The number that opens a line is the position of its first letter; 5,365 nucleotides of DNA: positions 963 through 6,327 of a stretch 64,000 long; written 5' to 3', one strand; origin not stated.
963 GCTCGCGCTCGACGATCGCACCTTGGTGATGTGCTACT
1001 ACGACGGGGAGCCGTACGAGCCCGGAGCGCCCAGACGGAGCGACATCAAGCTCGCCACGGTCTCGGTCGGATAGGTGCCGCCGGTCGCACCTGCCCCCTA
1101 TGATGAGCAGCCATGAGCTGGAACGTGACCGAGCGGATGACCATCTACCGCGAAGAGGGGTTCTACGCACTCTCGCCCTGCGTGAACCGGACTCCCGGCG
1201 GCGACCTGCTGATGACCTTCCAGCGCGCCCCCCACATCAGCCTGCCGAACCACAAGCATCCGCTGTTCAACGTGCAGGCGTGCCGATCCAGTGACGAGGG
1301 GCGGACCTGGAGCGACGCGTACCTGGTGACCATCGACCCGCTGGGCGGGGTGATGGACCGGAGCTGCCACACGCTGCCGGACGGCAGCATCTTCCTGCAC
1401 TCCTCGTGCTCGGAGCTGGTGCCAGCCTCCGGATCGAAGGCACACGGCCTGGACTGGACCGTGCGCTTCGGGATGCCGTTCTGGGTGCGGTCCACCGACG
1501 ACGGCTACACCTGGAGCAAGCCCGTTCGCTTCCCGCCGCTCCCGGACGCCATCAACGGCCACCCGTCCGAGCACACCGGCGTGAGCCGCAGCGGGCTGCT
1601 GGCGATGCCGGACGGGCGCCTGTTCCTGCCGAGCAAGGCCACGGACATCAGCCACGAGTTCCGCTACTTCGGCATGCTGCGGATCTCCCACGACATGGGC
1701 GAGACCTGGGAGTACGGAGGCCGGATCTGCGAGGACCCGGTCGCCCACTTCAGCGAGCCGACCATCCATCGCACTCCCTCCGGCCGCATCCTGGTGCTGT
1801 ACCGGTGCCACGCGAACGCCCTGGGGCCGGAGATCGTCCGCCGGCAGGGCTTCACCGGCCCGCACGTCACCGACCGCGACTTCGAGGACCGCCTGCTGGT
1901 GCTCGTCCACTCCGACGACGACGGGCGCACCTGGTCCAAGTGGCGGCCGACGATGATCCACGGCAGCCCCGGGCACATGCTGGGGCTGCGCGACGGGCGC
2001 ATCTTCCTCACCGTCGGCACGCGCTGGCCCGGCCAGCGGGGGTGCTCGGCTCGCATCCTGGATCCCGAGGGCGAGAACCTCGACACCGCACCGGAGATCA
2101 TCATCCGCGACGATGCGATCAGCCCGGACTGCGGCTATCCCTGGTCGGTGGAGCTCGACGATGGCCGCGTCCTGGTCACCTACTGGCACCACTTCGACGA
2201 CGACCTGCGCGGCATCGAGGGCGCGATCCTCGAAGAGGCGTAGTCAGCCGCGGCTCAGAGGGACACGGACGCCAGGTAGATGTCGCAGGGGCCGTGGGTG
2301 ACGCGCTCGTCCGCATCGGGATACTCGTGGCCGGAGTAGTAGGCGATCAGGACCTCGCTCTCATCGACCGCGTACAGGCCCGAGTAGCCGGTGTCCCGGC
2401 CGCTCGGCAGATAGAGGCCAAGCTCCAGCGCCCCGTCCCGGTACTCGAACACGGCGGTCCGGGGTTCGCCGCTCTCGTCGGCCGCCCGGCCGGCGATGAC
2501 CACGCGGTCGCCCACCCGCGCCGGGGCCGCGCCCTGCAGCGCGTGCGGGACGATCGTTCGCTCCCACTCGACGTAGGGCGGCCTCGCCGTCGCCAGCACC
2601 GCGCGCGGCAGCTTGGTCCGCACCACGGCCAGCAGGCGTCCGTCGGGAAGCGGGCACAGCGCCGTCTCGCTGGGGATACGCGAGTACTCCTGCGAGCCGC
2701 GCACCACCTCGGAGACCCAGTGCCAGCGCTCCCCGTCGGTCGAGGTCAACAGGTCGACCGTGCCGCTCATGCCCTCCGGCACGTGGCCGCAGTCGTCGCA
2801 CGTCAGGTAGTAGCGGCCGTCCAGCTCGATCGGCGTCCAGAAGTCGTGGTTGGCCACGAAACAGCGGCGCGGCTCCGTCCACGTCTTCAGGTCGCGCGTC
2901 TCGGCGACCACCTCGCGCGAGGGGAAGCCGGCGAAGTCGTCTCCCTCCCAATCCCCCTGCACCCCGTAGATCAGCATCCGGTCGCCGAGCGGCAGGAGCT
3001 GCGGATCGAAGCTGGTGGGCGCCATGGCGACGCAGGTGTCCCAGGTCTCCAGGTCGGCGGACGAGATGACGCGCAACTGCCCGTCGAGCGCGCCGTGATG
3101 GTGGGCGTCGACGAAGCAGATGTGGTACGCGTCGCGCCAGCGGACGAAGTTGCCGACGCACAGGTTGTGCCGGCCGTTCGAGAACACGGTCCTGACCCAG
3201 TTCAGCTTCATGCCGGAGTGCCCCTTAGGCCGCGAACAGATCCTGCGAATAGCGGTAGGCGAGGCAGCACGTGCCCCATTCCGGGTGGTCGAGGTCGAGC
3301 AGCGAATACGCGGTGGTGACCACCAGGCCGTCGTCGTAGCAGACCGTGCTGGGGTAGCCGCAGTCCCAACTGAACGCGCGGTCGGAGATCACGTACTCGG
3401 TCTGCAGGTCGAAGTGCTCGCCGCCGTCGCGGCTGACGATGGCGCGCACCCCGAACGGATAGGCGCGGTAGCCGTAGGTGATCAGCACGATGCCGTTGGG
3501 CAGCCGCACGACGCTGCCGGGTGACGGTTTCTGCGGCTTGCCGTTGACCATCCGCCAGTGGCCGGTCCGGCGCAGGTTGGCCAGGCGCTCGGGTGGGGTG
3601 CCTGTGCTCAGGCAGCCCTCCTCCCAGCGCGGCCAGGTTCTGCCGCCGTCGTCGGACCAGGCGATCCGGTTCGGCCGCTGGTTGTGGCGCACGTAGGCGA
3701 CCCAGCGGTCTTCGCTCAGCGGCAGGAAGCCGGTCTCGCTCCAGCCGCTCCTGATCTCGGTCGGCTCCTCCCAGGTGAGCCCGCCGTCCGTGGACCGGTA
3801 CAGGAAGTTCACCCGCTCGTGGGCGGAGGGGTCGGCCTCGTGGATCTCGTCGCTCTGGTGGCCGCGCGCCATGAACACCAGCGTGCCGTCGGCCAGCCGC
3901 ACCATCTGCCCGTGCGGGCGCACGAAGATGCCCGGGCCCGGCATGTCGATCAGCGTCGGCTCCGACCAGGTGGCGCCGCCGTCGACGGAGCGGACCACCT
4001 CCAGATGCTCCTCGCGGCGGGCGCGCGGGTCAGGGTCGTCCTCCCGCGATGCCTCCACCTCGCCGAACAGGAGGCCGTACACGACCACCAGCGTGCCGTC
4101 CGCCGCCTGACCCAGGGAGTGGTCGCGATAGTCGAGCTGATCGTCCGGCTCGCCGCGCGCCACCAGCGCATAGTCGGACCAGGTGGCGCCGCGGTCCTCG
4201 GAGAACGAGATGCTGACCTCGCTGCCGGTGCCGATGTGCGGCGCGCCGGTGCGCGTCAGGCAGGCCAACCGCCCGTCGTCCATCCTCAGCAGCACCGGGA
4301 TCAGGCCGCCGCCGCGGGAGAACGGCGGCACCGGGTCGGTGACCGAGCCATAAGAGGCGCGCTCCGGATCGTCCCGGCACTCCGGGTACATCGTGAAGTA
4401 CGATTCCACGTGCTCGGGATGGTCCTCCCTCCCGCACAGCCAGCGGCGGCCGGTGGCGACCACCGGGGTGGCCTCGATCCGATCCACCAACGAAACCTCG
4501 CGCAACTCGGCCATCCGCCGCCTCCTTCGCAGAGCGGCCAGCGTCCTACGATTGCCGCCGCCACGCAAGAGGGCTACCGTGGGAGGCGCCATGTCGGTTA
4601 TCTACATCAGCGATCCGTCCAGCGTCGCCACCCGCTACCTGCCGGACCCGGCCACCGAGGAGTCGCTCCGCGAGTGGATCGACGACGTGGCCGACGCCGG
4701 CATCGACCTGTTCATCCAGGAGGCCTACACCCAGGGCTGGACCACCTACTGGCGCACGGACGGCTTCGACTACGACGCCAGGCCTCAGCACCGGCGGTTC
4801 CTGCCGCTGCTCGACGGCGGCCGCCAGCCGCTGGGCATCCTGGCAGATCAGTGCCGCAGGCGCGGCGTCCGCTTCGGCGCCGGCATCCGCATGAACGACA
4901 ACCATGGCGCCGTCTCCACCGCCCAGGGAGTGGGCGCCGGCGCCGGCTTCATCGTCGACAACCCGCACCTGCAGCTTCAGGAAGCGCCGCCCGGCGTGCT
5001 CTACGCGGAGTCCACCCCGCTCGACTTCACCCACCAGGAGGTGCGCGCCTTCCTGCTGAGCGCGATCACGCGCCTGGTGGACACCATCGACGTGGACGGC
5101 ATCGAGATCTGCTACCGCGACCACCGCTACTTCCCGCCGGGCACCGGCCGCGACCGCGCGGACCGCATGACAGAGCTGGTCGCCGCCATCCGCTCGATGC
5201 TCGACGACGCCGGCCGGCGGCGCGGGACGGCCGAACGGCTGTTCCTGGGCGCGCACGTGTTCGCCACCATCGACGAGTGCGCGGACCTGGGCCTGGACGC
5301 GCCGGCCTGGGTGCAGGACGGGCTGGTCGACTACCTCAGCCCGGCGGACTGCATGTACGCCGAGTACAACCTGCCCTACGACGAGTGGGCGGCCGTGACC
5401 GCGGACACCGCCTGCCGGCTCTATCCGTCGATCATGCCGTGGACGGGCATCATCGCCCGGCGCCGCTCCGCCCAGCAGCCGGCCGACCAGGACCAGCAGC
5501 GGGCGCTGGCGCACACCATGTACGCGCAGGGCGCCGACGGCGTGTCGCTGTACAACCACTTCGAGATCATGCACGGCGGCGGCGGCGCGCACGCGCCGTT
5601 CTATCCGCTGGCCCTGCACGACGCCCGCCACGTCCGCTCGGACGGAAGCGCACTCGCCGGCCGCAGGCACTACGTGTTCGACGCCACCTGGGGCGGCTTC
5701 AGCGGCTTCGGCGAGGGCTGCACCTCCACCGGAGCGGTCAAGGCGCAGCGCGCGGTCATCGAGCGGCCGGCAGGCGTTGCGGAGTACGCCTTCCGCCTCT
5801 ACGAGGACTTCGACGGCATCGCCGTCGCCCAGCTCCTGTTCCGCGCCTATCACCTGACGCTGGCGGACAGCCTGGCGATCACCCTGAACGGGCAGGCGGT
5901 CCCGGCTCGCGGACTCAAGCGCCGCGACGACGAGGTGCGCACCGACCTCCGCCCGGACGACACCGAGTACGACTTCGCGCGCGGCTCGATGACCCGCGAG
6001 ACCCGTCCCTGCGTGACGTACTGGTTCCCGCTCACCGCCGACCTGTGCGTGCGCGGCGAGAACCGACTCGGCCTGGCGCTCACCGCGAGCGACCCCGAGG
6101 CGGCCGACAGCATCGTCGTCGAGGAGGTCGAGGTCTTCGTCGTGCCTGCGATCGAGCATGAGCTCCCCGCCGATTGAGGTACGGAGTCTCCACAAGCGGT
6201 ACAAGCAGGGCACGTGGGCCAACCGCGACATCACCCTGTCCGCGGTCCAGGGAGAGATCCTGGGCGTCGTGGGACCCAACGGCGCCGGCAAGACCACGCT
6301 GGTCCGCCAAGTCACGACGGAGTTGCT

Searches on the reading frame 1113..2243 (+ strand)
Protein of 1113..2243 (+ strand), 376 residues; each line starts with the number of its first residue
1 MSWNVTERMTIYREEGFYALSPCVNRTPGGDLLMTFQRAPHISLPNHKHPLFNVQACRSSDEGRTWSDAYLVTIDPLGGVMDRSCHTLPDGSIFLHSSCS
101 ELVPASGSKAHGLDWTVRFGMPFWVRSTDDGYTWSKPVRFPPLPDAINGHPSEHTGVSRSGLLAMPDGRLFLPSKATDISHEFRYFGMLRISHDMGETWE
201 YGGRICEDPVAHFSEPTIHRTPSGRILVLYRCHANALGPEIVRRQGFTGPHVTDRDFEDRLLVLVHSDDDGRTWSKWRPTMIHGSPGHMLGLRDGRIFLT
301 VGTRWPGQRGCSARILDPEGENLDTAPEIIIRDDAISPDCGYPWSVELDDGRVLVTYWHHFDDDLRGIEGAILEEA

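Call 27: search_protein_families(library=pfam, proteins=[window:1113-2243:+], max_evalue=0.001)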
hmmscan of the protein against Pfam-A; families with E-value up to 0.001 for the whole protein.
window:1113-2243:+ (376 aa): 3 families
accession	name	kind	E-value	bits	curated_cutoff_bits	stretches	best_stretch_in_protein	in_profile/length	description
PF13088.12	BNR_2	-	1.3e-17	64.6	31.4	1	124-353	84-275/277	BNR repeat-like domain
PF02012.26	BNR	-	6.7e-08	31.8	27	0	126-136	2-12/12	BNR/Asp-box repeat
PF12217.14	End_beta_propel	-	0.0002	20.8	24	0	123-170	46-95/367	Catalytic beta propeller domain of bacteriophage endosialidase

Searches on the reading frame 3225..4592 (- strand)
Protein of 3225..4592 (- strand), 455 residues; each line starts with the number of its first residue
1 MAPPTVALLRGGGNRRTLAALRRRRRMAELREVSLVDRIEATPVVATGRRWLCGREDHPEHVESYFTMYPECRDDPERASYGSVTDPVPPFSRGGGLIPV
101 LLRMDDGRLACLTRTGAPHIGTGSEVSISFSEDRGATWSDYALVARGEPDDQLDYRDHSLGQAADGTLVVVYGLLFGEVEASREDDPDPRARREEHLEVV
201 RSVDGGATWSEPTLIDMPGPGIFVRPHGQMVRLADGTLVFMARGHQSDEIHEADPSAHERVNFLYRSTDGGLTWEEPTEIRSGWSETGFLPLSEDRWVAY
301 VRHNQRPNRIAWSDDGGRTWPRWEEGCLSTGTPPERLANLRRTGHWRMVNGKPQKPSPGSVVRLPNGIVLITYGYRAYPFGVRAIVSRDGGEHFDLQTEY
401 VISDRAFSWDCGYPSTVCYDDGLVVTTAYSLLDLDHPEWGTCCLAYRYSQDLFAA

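Call 27: search_protein_families(library=pfam, proteins=[window:3225-4592:-], max_evalue=0.001)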
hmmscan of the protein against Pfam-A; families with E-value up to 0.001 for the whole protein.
window:3225-4592:- (455 aa): 5 families
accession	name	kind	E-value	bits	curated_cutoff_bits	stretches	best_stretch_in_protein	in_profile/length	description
PF13088.12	BNR_2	-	2.8e-21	76.6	31.4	2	182-424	78-275/277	BNR repeat-like domain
PF02012.26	BNR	-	2.4e-09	36.2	27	0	265-275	1-11/12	BNR/Asp-box repeat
PF13859.12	BNR_3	-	1.3e-05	25.2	27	1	99-322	2-212/308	BNR repeat-like domain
PF15902.12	Sortilin-Vps10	-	6.6e-05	22.3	33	0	264-350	3-86/446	Sortilin, neurotensin receptor 3,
PF24316.1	Tli3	-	0.00018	22.3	27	0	291-323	68-98/129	T6SS Tli3 immunity protein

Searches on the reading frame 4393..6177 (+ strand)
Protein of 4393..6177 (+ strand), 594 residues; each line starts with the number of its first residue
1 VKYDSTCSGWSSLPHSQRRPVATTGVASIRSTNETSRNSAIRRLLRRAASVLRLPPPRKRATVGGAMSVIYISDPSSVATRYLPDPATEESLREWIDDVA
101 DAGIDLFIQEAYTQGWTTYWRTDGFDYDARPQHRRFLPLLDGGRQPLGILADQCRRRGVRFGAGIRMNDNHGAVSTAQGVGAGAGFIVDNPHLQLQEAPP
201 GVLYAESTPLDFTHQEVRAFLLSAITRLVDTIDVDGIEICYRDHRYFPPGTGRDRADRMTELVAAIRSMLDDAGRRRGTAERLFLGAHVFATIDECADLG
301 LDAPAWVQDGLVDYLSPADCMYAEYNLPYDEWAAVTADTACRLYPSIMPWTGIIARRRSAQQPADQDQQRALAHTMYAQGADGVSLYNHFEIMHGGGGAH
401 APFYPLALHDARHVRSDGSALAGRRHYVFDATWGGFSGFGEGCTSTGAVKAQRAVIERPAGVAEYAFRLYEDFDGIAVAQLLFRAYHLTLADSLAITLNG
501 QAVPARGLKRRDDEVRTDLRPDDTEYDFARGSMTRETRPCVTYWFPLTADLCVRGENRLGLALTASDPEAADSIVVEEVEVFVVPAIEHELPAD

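Call 27: search_protein_families(library=pfam, proteins=[window:4393-6177:+], max_evalue=0.001)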
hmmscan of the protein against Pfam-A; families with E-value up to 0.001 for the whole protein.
window:4393-6177:+ (594 aa): 1 family
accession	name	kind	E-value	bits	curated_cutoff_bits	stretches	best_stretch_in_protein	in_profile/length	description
PF02638.21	GHL10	-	0.0006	19.4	27.9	0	90-258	19-177/311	Glycosyl hydrolase-like 10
